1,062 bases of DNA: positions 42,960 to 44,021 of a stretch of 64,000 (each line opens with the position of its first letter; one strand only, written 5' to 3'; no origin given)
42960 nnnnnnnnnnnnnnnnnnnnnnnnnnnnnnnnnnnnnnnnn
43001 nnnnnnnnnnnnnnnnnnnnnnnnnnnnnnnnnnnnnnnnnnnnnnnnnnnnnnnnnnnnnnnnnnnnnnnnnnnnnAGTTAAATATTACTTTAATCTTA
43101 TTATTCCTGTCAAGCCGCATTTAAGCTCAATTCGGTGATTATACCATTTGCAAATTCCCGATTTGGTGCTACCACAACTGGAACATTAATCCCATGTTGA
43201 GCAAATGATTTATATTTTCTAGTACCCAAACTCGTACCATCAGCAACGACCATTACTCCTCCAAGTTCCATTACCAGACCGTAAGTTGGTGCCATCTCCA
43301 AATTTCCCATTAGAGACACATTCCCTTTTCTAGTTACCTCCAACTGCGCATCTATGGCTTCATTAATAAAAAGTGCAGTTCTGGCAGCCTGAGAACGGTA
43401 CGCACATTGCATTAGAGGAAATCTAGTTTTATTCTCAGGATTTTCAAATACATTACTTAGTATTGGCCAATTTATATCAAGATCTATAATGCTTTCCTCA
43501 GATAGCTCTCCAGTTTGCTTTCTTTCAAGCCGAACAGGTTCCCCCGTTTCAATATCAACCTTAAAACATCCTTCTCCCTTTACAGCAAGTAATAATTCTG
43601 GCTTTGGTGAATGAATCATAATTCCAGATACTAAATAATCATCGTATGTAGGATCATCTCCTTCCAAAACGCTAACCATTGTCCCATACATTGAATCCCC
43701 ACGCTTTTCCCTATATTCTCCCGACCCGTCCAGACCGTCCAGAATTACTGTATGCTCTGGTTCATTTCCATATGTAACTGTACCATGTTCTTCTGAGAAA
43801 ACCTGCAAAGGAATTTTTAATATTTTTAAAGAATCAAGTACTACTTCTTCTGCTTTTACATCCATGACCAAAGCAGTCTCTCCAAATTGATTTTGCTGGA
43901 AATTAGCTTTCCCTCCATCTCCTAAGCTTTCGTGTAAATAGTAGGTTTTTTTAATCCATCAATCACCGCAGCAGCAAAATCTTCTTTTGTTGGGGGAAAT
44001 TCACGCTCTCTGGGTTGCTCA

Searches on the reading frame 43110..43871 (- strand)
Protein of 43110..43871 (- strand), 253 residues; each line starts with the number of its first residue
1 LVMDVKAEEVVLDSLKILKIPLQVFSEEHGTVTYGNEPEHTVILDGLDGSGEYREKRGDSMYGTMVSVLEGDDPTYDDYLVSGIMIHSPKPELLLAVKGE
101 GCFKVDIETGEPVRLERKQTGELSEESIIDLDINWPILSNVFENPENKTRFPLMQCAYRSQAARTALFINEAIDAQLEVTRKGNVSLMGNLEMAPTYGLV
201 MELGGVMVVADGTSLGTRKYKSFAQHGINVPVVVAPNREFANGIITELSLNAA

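Call 17: search_protein_families(library=pfam, proteins=[window:43110-43871:-], max_evalue=0.001)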
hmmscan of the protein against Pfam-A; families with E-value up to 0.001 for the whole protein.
window:43110-43871:- (253 aa): 1 family
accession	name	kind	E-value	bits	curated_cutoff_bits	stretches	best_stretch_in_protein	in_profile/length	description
PF00459.30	Inositol_P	-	1.7e-05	24.9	27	1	3-225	45-242/271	Inositol monophosphatase family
